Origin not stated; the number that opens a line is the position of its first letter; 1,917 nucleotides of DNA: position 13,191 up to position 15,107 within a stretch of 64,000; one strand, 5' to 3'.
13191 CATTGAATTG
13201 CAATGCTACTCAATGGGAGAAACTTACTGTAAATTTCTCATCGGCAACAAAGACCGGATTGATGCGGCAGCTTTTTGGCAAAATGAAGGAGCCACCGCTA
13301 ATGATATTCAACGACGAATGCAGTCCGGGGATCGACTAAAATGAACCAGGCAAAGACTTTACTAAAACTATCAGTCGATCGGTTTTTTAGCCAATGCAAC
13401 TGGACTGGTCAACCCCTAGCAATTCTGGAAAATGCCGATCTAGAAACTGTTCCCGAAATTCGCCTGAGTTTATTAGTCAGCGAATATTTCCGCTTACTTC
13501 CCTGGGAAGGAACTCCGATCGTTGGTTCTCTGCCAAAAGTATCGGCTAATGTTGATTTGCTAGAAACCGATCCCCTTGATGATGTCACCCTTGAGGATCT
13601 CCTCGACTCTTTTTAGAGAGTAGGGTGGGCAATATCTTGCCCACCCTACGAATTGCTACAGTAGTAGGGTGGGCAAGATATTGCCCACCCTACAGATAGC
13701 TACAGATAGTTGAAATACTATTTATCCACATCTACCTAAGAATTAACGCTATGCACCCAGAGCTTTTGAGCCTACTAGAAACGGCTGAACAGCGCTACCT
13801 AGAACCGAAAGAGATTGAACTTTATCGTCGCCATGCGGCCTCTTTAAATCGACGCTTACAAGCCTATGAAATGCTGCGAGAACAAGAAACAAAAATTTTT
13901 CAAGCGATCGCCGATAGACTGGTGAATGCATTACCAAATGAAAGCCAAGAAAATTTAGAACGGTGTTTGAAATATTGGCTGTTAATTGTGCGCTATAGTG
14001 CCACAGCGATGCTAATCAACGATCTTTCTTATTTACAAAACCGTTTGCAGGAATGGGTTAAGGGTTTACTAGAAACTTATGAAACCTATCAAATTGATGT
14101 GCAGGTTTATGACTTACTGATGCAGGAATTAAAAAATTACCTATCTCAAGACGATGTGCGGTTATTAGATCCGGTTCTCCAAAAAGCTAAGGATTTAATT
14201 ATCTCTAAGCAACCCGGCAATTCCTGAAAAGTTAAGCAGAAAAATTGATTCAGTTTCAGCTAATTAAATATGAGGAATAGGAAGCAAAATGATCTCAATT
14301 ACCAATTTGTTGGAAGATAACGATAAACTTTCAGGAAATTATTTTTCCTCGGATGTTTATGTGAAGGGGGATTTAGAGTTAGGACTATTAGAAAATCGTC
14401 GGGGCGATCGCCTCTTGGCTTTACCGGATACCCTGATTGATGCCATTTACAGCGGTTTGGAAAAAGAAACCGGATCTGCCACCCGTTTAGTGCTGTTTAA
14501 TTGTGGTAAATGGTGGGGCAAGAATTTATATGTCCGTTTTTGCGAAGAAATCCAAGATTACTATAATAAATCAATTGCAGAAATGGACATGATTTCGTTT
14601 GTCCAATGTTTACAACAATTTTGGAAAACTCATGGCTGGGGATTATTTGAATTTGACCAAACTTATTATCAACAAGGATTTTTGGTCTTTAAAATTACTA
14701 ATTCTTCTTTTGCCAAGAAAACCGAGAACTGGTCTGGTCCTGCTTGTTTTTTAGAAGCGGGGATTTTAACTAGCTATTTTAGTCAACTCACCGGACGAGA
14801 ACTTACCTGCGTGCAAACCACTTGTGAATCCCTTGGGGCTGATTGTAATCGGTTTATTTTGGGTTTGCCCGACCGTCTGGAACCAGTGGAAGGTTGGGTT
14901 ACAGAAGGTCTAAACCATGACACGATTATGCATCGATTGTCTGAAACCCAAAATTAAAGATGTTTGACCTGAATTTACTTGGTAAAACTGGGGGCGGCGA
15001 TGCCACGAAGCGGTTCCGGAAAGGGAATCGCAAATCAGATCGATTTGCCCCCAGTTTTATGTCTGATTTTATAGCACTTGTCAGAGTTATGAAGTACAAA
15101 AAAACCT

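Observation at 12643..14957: Four-gene module: V4R protein - coupled small ORF - orphan phycobiliprotein-like (Apl-type) globin - V4R protein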

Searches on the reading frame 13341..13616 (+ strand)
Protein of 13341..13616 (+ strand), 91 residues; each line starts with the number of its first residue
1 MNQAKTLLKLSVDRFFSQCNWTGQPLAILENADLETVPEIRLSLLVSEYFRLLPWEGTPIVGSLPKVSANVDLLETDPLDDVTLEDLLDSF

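Call 3: search_protein_families(library=pfam, proteins=[window:13341-13616:+], max_evalue=1)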
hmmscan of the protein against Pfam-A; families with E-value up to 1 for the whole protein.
window:13341-13616:+ (91 aa): 1 family
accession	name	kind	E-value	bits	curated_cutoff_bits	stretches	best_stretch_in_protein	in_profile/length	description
PF06297.19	PET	-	0.043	14.3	25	1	34-67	20-53/102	PET Domain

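Call 4: search_protein_families(library=ncbifam, proteins=[window:13341-13616:+], max_evalue=1)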
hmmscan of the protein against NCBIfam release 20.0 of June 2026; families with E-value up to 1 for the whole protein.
window:13341-13616:+ (91 aa): 0 families

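Call 56: find_homologous_proteins(query=A4, max_evalue=0.001)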
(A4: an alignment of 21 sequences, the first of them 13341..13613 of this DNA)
Query A4 (21 sequences) (91 aa, profile of the alignment): 275 proteins with E <= 0.001 among 2289 candidates; the best 120 are listed.
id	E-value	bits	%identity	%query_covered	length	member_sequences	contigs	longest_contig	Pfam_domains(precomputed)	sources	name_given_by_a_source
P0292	3.0e-32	129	31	90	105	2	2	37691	-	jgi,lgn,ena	jgi:hypothetical protein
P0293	4.2e-32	128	27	92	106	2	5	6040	-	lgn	-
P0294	2.6e-31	125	32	71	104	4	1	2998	-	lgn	-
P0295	2.7e-31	125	30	92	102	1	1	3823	-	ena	-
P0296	4.5e-31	125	29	97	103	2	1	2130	-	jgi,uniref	uniref:Uncharacterized protein n=1 Tax=Oscillatoriales cyanobacterium SpSt-402 TaxID=2282168 RepID=A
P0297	6.0e-31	124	35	89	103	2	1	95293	-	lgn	-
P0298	6.1e-31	124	28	96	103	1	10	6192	-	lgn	-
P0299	8.0e-31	124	34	100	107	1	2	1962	-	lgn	-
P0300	1.2e-30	123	32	58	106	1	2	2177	-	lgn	-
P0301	1.9e-30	123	32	60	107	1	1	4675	-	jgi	jgi:hypothetical protein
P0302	2.2e-30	123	31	60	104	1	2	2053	-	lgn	-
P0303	3.8e-30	122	29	97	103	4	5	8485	-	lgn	-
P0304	5.0e-30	121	31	70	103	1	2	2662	-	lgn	-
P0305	6.0e-30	121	33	91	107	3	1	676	-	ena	-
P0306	6.3e-30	121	36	60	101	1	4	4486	-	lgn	-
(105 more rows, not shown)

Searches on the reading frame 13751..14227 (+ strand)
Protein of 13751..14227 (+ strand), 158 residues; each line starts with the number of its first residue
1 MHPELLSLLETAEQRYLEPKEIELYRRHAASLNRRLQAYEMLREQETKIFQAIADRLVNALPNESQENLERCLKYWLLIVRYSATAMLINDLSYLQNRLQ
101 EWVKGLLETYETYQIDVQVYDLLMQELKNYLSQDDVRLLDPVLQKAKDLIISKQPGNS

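Call 3: search_protein_families(library=pfam, proteins=[window:13751-14227:+], max_evalue=1)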
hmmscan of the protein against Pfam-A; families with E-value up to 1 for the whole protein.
window:13751-14227:+ (158 aa): 2 families
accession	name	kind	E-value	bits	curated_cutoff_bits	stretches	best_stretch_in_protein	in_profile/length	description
PF00502.25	Phycobilisome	-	2.2e-09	37.9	22.2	1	12-132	8-133/155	Phycobilisome protein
PF07842.17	GCFC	-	0.034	14.2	28.1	1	36-101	163-231/275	GC-rich sequence DNA-binding factor-like protein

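Call 4: search_protein_families(library=ncbifam, proteins=[window:13751-14227:+], max_evalue=1)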
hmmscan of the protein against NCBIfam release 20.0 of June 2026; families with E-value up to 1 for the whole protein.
window:13751-14227:+ (158 aa): 4 families
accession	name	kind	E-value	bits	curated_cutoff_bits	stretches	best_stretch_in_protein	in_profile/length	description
TIGR01337.1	apcB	equivalog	0.00081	19.3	228.15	1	14-119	15-125/167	allophycocyanin subunit beta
NF058521.1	allophyco_ApcA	equivalog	0.0011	18.9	270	1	11-63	12-64/161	allophycocyanin subunit alpha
NF058508.1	phy_ery_CpeB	equivalog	0.0011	18.8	275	1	19-115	21-122/181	phycoerythrin subunit beta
TIGR01339.1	phycocy_beta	equivalog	0.12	12.3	279.3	1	30-112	31-118/171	C-phycocyanin subunit beta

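Call 10: find_homologous_proteins(query=window:13751-14227:+, max_evalue=0.001)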
Query window:13751-14227:+ (158 aa): 22 proteins with E <= 0.001 among 107 candidates.
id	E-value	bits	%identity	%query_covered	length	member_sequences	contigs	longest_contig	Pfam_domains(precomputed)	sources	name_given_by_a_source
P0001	1.1e-89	316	96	100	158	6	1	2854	PF00502.26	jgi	jgi:hypothetical protein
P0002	3.9e-88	311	94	100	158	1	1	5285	PF00502.26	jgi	jgi:phage-related protein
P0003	4.1e-88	311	94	100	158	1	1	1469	PF00502.26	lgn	-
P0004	7.8e-88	310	94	100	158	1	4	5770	PF00502.26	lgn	-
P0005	1.3e-87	309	93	100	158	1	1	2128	PF00502.26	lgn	-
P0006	3.1e-87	308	94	100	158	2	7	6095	PF00502.26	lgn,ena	-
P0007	4.4e-87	307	94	100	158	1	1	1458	PF00502.26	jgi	jgi:phage-related protein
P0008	4.9e-86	304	92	100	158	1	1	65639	PF00502.26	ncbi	-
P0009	1.6e-85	302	91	100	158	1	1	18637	PF00502.26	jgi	jgi:Phycobilisome protein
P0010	3.1e-85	301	91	100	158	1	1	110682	PF00502.26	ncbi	-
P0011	1.8e-82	292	88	100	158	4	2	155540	PF00502.26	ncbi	-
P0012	3.5e-81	288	84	100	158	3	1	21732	PF00502.26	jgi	jgi:hypothetical protein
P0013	6.7e-76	271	84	97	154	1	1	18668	PF00502.26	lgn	-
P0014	1.5e-74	267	82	97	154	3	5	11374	PF00502.26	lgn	-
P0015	7.1e-69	248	75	96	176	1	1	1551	PF00502.26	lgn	-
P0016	1.2e-66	241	76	96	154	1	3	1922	PF00502.26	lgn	-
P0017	2.0e-65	237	75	96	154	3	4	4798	PF00502.26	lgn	-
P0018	2.9e-65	236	72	96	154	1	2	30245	PF00502.26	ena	-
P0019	5.6e-65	236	74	96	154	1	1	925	PF00502.26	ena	-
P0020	7.9e-65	235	74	96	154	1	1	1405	PF00502.26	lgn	-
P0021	5.3e-64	232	74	96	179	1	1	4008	PF00502.26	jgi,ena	-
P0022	1.2e-61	225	72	96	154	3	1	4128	PF00502.26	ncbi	-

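Call 11: search_solved_structures(query=window:13751-14227:+, max_evalue=1, show_alignments=3)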
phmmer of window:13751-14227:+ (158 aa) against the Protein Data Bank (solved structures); distinct sequences matched with E-value up to 1: 56.
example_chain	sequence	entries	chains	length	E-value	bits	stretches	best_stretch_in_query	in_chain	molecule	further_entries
7ext_Q3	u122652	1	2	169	0.0004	23.5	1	14-118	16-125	Allophycocyanin subunit beta-18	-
9i1r_A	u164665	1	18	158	0.0018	21.4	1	9-67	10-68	Phycocyanin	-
8or7_A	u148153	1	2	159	0.0018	21.4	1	9-67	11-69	Phycocyanin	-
8ddy_B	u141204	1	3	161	0.0019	21.3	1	5-131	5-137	Allophycocyanin subunit beta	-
8imk_A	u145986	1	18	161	0.0054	19.8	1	10-63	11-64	ApcA1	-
8imi_A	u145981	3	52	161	0.013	18.6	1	11-63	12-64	ApcA2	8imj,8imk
2vjt_A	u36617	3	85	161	0.016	18.3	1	11-63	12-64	ALLOPHYCOCYANIN ALPHA SUBUNIT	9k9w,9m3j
9v7j_M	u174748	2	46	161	0.016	18.3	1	11-63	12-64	Allophycocyanin alpha subunit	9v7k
4rmp_A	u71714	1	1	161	0.039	17.1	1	11-63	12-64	Allophycocyanin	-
2v8a_A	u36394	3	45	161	0.055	16.6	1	11-63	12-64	ALLOPHYCOCYANIN ALPHA CHAIN | Allophycocyanin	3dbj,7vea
3ah5_A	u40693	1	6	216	0.064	16.4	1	23-75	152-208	Thymidylate synthase thyX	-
5y6p_Q1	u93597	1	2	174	0.065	16.4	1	16-125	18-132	ApcF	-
2vjr_B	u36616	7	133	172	0.074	16.2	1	38-112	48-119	PHYCOCYANIN BETA CHAIN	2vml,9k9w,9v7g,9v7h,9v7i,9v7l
1b33_A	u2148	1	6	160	0.081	16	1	11-63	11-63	ALLOPHYCOCYANIN, ALPHA CHAIN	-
9i1r_B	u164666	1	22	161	0.16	15.1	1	13-126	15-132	Allophycocyanin beta subunit apoprotein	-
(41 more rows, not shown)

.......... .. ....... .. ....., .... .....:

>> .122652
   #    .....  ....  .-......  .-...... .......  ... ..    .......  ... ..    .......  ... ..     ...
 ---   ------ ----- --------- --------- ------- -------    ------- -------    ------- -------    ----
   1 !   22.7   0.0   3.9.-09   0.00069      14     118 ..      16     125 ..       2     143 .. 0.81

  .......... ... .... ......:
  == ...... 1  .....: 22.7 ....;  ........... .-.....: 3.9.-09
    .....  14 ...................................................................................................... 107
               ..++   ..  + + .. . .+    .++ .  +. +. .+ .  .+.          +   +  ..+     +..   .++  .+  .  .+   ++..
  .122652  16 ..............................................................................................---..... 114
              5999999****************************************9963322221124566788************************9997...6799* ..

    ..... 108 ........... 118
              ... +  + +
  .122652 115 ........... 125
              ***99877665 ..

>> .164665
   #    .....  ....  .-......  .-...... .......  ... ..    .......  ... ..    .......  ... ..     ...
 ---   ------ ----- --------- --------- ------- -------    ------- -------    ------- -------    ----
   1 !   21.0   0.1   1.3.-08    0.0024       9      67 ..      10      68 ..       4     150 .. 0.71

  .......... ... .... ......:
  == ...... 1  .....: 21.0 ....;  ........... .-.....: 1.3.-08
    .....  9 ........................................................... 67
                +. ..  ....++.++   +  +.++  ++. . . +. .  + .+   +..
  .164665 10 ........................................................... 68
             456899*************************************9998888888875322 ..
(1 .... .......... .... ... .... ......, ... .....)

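Call 14: find_encoding_contigs(protein=P0011, flank=6000, max_places=3)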
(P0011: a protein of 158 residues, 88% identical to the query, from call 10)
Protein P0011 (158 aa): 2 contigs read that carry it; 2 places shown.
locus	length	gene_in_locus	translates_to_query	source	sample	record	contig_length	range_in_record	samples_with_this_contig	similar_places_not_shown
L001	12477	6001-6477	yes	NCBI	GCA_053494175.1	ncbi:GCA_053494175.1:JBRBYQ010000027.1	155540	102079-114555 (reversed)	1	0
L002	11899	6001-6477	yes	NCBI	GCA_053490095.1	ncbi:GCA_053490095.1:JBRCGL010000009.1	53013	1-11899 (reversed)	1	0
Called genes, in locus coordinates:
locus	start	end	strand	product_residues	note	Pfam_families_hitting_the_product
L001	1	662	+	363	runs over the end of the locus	-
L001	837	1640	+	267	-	PF04434:SWIM (weak)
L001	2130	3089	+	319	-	PF01435:Peptidase_M48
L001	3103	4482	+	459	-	PF07611:DUF1574 (faint)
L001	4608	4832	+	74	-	-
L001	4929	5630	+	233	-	PF02830:V4R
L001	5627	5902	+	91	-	-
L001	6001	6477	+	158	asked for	PF00502:Phycobilisome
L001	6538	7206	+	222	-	PF02830:V4R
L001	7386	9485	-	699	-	PF25174:Beta-prop_THOC3, PF00400:WD40, PF23381:Beta-prop_IFT122_1st, PF23409:Beta-prop_EML, PF23414:Beta-prop_EML_2, PF24105:Beta-prop_CAF1B_HIR1, PF24805:EIF3I, PF24807:WD40_CDC20-Fz, +80 more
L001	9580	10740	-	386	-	PF20694:TRADD-like_N, PF08852:DUF1822, PF13646:HEAT_2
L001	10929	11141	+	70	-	-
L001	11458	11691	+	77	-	-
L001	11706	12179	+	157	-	-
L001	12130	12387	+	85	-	PF14261:DUF4351 (weak)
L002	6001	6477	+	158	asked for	PF00502:Phycobilisome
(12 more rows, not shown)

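Call 15: find_encoding_contigs(protein=P0022, flank=6000, max_places=3)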
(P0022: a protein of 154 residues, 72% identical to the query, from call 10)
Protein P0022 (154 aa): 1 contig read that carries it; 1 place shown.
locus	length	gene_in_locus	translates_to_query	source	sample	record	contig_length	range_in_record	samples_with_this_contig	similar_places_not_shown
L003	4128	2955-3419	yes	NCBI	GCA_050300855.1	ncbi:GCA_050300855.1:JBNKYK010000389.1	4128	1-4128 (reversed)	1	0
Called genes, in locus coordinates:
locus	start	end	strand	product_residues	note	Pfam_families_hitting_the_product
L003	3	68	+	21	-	?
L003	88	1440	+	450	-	PF07611:DUF1574 (faint)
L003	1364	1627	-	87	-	-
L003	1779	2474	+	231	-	PF02830:V4R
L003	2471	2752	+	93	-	-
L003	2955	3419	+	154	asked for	PF00502:Phycobilisome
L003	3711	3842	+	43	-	-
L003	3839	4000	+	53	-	-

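Call 26: search_protein_representatives(alignment_id=A1)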
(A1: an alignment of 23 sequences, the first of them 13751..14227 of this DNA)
Query: 23 sequences, 154 profile positions. Proteins with E-value up to 0.001 (for the whole library): 256; up to 1e-10: 95; up to 1e-30: 16. The best 150 are listed.
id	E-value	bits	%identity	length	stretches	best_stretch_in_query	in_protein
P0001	5.0e-88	308.9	-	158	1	1-154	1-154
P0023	1.9e-36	141.4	-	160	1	1-148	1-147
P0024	3.5e-34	134.0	-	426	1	1-151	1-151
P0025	4.9e-34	133.5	-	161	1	1-152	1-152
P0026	1.0e-33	132.5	-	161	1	1-148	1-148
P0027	2.1e-33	131.5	-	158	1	1-148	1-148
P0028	3.2e-33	130.9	-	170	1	1-153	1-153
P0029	8.6e-33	129.5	-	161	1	1-151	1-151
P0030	1.2e-32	129.0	-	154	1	1-148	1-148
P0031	1.8e-32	128.4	-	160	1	1-150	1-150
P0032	2.6e-32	128.0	-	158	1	1-153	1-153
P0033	2.9e-32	127.8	-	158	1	1-152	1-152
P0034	3.0e-32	127.7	-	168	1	5-152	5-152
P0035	2.2e-31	124.9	-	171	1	1-122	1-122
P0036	4.0e-31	124.1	-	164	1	1-152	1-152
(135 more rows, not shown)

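Call 57: predict_structure(alignment_id=A3)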
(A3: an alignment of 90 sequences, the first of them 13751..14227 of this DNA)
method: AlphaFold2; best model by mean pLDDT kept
length: 158 residues; sequences in the alignment: 90
mean_pLDDT: 90.3   pTM: 0.84
mean pLDDT of the five models: 90.3, 90.1, 89.6, 88.7, 87.3
residues with pLDDT >= 90: 126; 70-90: 17; 50-70: 11; < 50: 4
segments of 3 or more residues with pLDDT < 50: 155-158
pLDDT, mean of each block of 10 residues (from residue 1): 88 97 95 96 98 97 92 94 96 90 65 89 97 97 93 55
secondary structure, 60 per line:
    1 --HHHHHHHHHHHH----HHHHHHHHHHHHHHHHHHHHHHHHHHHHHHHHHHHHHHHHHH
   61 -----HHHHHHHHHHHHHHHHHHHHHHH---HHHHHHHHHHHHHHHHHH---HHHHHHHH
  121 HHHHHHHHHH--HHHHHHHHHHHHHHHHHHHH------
elements in order: H3-14 H19-60 H66-88 H92-109 H113-130 H133-152

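Call 59: fold_search(model_id=the predicted structure, library=pdb)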
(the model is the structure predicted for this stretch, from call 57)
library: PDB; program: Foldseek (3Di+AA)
matches with E <= 10: 621; with E <= 0.001: 17
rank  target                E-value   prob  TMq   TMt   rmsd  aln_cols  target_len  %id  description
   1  9i1r_A                2.8e-04  1.00  0.68  0.69   4.2       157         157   19  Structure of the bicylindrical allophycocyanin core expressed during far-red light photoacclimation (FaRLiP) (released 2025-07-02)
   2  2vjt_A                3.6e-04  1.00  0.65  0.64   4.7       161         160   19  The Structure of Allophycocyanin from Gloeobacter Violaceus (released 2008-03-25)
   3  8imk_A                4.2e-04  1.00  0.67  0.67   4.6       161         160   19  D3-D4, D1-D2, D'3-D'4, D'1-D'2 cylinder in cyanobacterial phycobilisome from Anthocerotibacter panamensis (Cluster C) (released 2023-10-25)
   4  9v7j_AF               4.4e-04  1.00  0.64  0.64   4.8       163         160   17  Phycobilisome core from Gloeobacter violaceus PCC 7421 (released 2025-09-24)
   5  9v7j_2                5.1e-04  1.00  0.64  0.64   4.5       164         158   16  Phycobilisome core from Gloeobacter violaceus PCC 7421 (released 2025-09-24)
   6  9v7j_1                5.7e-04  1.00  0.67  0.67   4.0       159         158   19  Phycobilisome core from Gloeobacter violaceus PCC 7421 (released 2025-09-24)
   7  9i1r_I                5.7e-04  1.00  0.64  0.64   4.8       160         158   19  Structure of the bicylindrical allophycocyanin core expressed during far-red light photoacclimation (FaRLiP) (released 2025-07-02)
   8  9v7j_3                6.0e-04  1.00  0.66  0.66   4.5       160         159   19  Phycobilisome core from Gloeobacter violaceus PCC 7421 (released 2025-09-24)
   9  8imk_G                6.6e-04  1.00  0.62  0.62   4.4       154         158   18  D3-D4, D1-D2, D'3-D'4, D'1-D'2 cylinder in cyanobacterial phycobilisome from Anthocerotibacter panamensis (Cluster C) (released 2023-10-25)
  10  9v7j_7                6.9e-04  1.00  0.68  0.67   4.0       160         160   19  Phycobilisome core from Gloeobacter violaceus PCC 7421 (released 2025-09-24)
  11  8or7_A                7.3e-04  1.00  0.65  0.65   4.8       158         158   19  Structure of a far-red induced allophycocyanin from Chroococcidiopsis thermalis sp. PCC 7203 (released 2024-03-20)
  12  8uhe_A                7.6e-04  1.00  0.64  0.65   4.5       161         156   20  Structure of the far-red light-absorbing allophycocyanin core expressed during FaRLiP (released 2024-01-03)
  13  6yx7_BBB              8.4e-04  1.00  0.67  0.66   4.3       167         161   17  The high resolution structure of allophycocyanin from cyanobacterium Nostoc sp. WR13, the P21212 crystal form. (released 2021-05-12)
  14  9v7j_AL               8.9e-04  1.00  0.66  0.65   4.5       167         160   17  Phycobilisome core from Gloeobacter violaceus PCC 7421 (released 2025-09-24)
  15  4yjj_B                8.9e-04  1.00  0.67  0.62   4.8       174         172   17  Crystal structure of Phycocyanin from marine cyanobacterium Phormidium rubidum sp. A09DM (released 2016-03-09)
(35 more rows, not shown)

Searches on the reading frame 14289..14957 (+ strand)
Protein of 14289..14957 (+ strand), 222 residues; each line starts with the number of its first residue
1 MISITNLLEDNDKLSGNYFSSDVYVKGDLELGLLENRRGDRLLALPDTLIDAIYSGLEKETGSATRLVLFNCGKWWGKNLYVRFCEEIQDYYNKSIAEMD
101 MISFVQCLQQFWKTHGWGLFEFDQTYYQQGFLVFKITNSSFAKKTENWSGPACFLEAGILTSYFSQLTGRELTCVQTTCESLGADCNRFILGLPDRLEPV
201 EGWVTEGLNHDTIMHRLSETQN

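Call 3: search_protein_families(library=pfam, proteins=[window:14289-14957:+], max_evalue=1)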
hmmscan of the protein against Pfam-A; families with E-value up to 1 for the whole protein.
window:14289-14957:+ (222 aa): 2 families
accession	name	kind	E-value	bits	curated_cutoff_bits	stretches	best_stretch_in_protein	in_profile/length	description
PF02830.23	V4R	-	1.1e-14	54.7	31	1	133-192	2-61/62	V4R domain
PF10702.14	DUF2507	-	7.1e-05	23.2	35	1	89-178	24-111/123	Protein of unknown function (DUF2507)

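Call 4: search_protein_families(library=ncbifam, proteins=[window:14289-14957:+], max_evalue=1)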
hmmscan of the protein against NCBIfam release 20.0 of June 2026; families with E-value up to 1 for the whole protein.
window:14289-14957:+ (222 aa): 1 family
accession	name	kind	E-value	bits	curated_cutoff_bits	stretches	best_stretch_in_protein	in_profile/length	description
NF053755.1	MsvR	equivalog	1e-09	38.4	220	1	90-190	139-235/236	transcriptional factor MsvR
